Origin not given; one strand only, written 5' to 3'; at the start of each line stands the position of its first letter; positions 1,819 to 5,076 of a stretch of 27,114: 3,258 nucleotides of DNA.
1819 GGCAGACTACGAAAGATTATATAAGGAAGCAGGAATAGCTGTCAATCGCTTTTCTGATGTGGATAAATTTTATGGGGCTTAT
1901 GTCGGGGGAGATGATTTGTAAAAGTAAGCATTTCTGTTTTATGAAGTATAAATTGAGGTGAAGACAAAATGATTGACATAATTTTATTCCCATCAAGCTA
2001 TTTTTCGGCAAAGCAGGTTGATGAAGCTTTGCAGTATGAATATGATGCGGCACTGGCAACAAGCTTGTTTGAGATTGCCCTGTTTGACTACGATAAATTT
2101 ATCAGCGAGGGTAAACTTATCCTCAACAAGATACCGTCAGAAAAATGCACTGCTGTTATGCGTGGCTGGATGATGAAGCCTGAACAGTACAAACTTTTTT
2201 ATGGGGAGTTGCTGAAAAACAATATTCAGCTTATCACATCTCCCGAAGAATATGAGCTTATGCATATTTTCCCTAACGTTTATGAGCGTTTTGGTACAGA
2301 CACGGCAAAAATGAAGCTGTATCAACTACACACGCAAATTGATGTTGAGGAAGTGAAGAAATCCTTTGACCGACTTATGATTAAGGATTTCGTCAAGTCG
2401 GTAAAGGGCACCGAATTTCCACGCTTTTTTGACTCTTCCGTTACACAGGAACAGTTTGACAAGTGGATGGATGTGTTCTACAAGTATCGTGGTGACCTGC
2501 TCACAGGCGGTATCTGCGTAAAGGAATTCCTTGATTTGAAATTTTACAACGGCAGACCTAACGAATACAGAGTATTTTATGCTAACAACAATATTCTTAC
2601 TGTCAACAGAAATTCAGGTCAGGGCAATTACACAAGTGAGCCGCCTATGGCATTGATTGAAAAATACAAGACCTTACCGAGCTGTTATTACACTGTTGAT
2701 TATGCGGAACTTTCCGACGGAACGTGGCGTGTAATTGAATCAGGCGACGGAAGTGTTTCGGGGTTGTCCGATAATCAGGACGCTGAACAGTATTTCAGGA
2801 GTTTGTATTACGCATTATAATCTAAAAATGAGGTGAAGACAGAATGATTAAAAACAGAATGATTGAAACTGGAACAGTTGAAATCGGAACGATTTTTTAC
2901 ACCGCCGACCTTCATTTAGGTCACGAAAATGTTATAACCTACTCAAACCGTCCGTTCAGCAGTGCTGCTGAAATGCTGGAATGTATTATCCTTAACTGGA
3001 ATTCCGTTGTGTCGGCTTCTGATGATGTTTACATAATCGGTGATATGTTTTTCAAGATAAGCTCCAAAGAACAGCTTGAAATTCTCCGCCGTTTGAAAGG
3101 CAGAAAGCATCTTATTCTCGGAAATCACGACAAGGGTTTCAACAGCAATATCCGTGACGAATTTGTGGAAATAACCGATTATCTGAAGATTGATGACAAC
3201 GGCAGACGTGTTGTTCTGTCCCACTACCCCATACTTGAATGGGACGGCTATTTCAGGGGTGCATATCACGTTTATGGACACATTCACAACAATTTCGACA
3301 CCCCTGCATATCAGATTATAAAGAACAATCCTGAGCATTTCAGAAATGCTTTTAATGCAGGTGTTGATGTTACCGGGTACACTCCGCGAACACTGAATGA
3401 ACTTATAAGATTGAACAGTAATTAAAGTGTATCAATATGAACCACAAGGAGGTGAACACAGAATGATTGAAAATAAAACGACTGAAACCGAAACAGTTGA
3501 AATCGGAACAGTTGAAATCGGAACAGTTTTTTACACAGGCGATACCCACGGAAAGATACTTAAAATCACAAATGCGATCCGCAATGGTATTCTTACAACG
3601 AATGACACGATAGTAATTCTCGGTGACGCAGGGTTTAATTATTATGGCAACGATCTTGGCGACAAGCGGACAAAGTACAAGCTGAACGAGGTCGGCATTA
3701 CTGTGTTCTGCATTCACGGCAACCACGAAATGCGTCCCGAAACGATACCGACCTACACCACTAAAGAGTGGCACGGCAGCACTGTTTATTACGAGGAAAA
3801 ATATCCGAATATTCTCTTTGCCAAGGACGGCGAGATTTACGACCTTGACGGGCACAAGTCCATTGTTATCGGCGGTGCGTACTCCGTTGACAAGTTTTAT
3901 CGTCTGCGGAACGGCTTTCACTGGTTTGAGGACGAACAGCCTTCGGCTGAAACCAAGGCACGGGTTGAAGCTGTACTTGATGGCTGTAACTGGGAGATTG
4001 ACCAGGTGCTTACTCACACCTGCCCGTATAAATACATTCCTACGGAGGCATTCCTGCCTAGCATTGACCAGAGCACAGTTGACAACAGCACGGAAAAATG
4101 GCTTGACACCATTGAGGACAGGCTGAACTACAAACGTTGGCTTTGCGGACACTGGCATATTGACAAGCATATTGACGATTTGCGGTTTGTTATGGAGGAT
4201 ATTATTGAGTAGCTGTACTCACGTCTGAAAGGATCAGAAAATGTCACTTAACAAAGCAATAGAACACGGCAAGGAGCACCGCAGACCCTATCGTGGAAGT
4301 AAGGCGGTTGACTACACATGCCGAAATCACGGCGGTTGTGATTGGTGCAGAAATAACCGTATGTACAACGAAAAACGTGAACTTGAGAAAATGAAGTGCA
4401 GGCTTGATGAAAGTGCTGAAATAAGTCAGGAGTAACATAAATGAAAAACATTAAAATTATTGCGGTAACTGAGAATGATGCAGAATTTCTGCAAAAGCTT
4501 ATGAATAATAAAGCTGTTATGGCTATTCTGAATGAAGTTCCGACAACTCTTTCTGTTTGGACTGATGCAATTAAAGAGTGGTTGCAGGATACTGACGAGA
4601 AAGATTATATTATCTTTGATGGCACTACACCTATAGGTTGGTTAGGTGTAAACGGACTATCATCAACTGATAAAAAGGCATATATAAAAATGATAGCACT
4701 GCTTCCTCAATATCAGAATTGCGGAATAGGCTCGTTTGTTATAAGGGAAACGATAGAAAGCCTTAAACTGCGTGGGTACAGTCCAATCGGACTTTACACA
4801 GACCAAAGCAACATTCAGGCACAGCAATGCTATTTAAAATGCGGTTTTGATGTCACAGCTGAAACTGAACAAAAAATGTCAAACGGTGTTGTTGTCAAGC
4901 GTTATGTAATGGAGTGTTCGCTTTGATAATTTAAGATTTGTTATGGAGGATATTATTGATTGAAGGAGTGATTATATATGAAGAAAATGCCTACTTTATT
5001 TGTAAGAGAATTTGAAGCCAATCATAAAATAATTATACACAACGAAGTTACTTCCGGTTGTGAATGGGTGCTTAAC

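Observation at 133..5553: KptA/Tpt1 embedded in an operon with a minimal ligase, two phosphoesterases, a nucleotidyltransferase and an ATP-grasp enzyme: candidate RNA end-healing/sealing (or conflict) system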

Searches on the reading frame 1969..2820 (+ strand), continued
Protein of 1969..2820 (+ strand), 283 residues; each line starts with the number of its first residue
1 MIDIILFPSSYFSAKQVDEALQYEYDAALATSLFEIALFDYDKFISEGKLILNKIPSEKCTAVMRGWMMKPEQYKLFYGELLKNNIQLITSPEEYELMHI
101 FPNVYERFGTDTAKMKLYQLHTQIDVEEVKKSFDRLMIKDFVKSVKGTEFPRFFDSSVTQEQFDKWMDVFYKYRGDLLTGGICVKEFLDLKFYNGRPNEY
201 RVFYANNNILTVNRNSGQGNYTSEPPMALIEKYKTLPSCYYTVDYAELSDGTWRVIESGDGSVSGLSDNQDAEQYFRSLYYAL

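Call 100: search_protein_families(library=pfam, proteins=[L325:1591-1998:+], max_evalue=0.001)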
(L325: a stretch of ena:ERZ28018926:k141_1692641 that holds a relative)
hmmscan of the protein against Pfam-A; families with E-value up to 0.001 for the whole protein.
L325:1591-1998:+ (135 aa): 0 families

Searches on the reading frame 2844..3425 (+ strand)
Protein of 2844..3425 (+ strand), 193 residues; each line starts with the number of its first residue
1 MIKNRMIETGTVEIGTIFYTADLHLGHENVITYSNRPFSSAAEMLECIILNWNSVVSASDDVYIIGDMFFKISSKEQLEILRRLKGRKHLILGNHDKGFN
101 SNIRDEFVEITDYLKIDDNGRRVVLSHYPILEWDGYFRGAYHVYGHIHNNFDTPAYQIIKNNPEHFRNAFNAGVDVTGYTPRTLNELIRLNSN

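Call 3: search_protein_families(library=pfam, proteins=[window:2844-3425:+], max_evalue=0.01)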
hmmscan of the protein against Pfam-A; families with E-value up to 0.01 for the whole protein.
window:2844-3425:+ (193 aa): 1 family
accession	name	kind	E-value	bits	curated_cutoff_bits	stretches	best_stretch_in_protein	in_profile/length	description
PF12850.12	Metallophos_2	-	0.0007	20.1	27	1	57-153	24-122/154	Calcineurin-like phosphoesterase superfamily domain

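Call 5: search_protein_families(library=ncbifam, proteins=[window:2844-3425:+], max_evalue=0.01)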
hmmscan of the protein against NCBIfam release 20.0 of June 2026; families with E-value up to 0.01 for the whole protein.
window:2844-3425:+ (193 aa): 3 families
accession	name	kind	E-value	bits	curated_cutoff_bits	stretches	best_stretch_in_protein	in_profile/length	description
TIGR04123.1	P_estr_lig_assc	hypoth_equivalog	1.9e-06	27.4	150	1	19-150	25-153/207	ligase-associated DNA damage response endonuclease PdeM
TIGR00024.1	SbcD_rel_arch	hypoth_equivalog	0.0016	18.2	115.2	1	15-118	15-117/224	putative phosphoesterase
NF001204.0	PRK00166.1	equivalog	0.0083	15.4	176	0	56-96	26-67/276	symmetrical bis(5'-nucleosyl)-tetraphosphatase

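Call 6: search_protein_families(library=phrogs, proteins=[window:2844-3425:+], max_evalue=0.001)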
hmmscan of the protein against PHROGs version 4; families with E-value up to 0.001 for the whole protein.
window:2844-3425:+ (193 aa): 1 family
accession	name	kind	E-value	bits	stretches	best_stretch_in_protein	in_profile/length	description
phrog_547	-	other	9.1e-47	160.2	1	11-191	25-199/245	phosphoesterase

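Call 7: search_protein_families(library=padloc, proteins=[window:2844-3425:+], max_evalue=0.001)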
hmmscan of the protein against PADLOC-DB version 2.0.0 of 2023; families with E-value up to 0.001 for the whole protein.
window:2844-3425:+ (193 aa): 0 families

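Call 39: search_solved_structures(query=window:2844-3425:+, max_evalue=0.1)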
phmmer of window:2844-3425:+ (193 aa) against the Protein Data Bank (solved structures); distinct sequences matched with E-value up to 0.1: 1.
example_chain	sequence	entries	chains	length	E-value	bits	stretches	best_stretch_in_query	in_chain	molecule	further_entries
1xm7_A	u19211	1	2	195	1.1e-15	61.1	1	17-130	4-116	hypothetical protein aq_1665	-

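Call 57: find_related_loci(query=window:2844-3425:+, collection=viral_contigs, flank=6000)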
Query window:2844-3425:+ (193 aa) in viral_contigs; peptide patterns used: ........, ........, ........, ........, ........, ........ (x = any residue, [..] = any of these).
6 stretches matched a pattern; 4 encode a relative of the query (tblastn E <= 1e-3); 4 distinct loci.
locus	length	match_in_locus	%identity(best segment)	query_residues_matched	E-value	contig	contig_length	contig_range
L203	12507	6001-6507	51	18-188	1e-59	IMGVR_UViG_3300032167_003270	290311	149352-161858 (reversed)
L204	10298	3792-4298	48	18-190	7e-54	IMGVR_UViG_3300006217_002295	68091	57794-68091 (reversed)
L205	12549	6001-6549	48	5-191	1e-53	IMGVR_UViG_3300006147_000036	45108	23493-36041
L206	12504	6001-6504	47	18-189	2e-45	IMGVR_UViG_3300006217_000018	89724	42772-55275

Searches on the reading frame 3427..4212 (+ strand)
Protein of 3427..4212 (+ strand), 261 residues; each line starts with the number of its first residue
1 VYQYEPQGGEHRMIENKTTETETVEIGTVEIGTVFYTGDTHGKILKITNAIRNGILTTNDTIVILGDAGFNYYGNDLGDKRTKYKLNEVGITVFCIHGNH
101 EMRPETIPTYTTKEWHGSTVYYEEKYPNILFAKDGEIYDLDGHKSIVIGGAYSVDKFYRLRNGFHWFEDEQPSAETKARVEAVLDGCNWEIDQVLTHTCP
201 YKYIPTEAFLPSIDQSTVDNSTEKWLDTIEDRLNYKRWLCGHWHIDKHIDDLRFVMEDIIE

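Call 3: search_protein_families(library=pfam, proteins=[window:3427-4212:+], max_evalue=0.01)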
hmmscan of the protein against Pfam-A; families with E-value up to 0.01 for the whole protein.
window:3427-4212:+ (261 aa): 1 family
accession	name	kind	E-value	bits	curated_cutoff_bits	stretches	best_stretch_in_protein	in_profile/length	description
PF00149.33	Metallophos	-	4.1e-12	47.4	21.5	1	34-245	3-190/191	Calcineurin-like phosphoesterase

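Call 5: search_protein_families(library=ncbifam, proteins=[window:3427-4212:+], max_evalue=0.01)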
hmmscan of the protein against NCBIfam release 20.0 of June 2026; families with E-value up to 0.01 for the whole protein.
window:3427-4212:+ (261 aa): 0 families

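Call 6: search_protein_families(library=phrogs, proteins=[window:3427-4212:+], max_evalue=0.001)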
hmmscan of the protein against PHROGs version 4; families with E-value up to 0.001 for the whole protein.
window:3427-4212:+ (261 aa): 1 family
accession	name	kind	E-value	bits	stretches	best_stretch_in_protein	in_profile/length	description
phrog_1649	-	other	2.5e-24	86.5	1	20-247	24-255/308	metallo-phosphoesterase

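Call 7: search_protein_families(library=padloc, proteins=[window:3427-4212:+], max_evalue=0.001)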
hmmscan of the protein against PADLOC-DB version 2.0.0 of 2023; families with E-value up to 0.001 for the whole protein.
window:3427-4212:+ (261 aa): 0 families

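Call 40: search_solved_structures(query=window:3463-4212:+, max_evalue=0.1)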
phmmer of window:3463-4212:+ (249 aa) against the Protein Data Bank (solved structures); distinct sequences matched with E-value up to 0.1: 0.

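Call 58: find_related_loci(query=window:3463-4212:+, collection=viral_contigs, flank=6000)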
Query window:3463-4212:+ (249 aa) in viral_contigs; peptide patterns used: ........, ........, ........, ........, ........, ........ (x = any residue, [..] = any of these).
45 stretches matched a pattern; 38 encode a relative of the query (tblastn E <= 1e-3); 38 distinct loci.
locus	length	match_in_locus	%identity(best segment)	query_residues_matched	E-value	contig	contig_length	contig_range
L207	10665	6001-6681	64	22-248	8e-101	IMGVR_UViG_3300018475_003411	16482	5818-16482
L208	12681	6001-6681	64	22-248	8e-101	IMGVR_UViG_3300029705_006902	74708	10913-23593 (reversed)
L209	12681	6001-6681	64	22-248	8e-101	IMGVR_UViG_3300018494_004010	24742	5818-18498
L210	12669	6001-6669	61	23-245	7e-99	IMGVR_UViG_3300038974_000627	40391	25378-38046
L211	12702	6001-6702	59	5-245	6e-97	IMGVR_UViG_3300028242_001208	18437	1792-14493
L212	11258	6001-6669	62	22-244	3e-96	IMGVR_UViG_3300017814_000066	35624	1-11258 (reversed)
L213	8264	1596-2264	62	22-244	3e-96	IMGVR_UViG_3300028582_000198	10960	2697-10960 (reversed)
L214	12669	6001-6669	62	22-244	3e-96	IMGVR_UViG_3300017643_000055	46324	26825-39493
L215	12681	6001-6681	59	19-245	3e-96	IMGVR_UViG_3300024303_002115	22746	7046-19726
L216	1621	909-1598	56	17-247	2e-93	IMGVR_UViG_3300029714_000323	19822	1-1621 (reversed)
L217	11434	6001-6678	58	22-247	8e-88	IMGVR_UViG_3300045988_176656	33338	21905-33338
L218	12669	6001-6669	58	22-247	6e-87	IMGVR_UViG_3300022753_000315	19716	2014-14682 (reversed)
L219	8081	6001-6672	56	22-248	5e-84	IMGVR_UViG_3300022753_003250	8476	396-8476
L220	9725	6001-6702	51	1-247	1e-81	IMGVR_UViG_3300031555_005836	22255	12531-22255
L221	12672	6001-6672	55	19-245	9e-80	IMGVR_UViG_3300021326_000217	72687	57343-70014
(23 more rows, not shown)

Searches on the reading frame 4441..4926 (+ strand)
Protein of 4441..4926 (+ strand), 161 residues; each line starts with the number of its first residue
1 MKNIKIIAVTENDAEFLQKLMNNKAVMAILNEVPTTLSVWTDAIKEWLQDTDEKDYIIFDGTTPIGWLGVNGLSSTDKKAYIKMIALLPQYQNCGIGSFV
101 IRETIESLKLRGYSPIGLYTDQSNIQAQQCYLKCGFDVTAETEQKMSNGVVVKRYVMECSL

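Call 3: search_protein_families(library=pfam, proteins=[window:4441-4926:+], max_evalue=0.01)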
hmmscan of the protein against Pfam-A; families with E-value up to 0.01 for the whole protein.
window:4441-4926:+ (161 aa): 5 families
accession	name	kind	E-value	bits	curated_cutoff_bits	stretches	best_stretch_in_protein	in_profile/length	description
PF00583.31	Acetyltransf_1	-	1.3e-14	54.9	20.7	1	41-136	21-116/116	Acetyltransferase (GNAT) family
PF13302.13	Acetyltransf_3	-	1.5e-08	35.8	25.4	1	6-136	4-137/138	Acetyltransferase (GNAT) domain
PF13508.13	Acetyltransf_7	-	5.5e-08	33.5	27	1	57-137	7-83/84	Acetyltransferase (GNAT) domain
PF13673.13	Acetyltransf_10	-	4.8e-07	30.2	23.6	1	42-157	20-126/128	Acetyltransferase (GNAT) domain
PF08445.16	FR47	-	6.6e-05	23.3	22.1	1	79-142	21-83/86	FR47-like protein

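Call 5: search_protein_families(library=ncbifam, proteins=[window:4441-4926:+], max_evalue=0.01)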
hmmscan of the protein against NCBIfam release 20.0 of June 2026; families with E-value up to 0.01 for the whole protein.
window:4441-4926:+ (161 aa): 10 families
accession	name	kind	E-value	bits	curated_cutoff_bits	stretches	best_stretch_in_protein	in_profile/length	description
TIGR01575.1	rimI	equivalog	5.1e-12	46.1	86.4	1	24-141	3-117/132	ribosomal protein S18-alanine N-acetyltransferase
NF000360.1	sat4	exception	5.7e-07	29.8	380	1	44-140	63-157/180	streptothricin N-acetyltransferase Sat4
NF011709.0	PRK15130.1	equivalog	1.2e-06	28.5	218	1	3-145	6-149/186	spermidine N1-acetyltransferase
NF008212.0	PRK10975.1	equivalog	4.2e-06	26.8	219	1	75-139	159-223/232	dTDP-4-amino-4,6-dideoxy-D-galactose acyltransferase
TIGR03448.1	mycothiol_MshD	equivalog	2e-05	24.1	163.1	1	83-139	232-288/294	mycothiol synthase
NF007025.1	PRK09491.1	equivalog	6.6e-05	22.9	173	1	83-137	66-120/145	ribosomal protein S18-alanine N-acetyltransferase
TIGR03103.1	trio_acet_GNAT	equivalog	0.00073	18.2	569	1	11-148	91-224/547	N-acetylglutaminylglutamine synthetase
TIGR02382.1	wecD_rffC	equivalog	0.00088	18.9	195.1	1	63-139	109-183/191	dTDP-4-amino-4,6-dideoxy-D-galactose acyltransferase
NF040503.1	resist_ArsN1a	equivalog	0.00093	19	170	1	40-158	33-156/159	arsinothricin resistance N-acetyltransferase ArsN1 family A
NF040501.1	resist_ArsN2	equivalog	0.0064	16.1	125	1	66-136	35-101/133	arsenic resistance N-acetyltransferase ArsN2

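Call 6: search_protein_families(library=phrogs, proteins=[window:4441-4926:+], max_evalue=0.001)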
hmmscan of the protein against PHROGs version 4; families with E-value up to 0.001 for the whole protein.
window:4441-4926:+ (161 aa): 4 families
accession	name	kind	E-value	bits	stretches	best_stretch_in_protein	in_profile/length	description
phrog_1249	-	other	8.6e-14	52.7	1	1-145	5-155/180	acetyltransferase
phrog_20341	-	other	9.8e-06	26.9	1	46-140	65-157/180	acetyltransferase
phrog_3810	-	other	1e-05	26.5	1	56-139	62-145/155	acetyltransferase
phrog_21214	-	other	4.1e-05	24.7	1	42-137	38-123/129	acetyltransferase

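Call 7: search_protein_families(library=padloc, proteins=[window:4441-4926:+], max_evalue=0.001)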
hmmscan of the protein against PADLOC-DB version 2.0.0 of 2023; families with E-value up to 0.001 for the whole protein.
window:4441-4926:+ (161 aa): 0 families
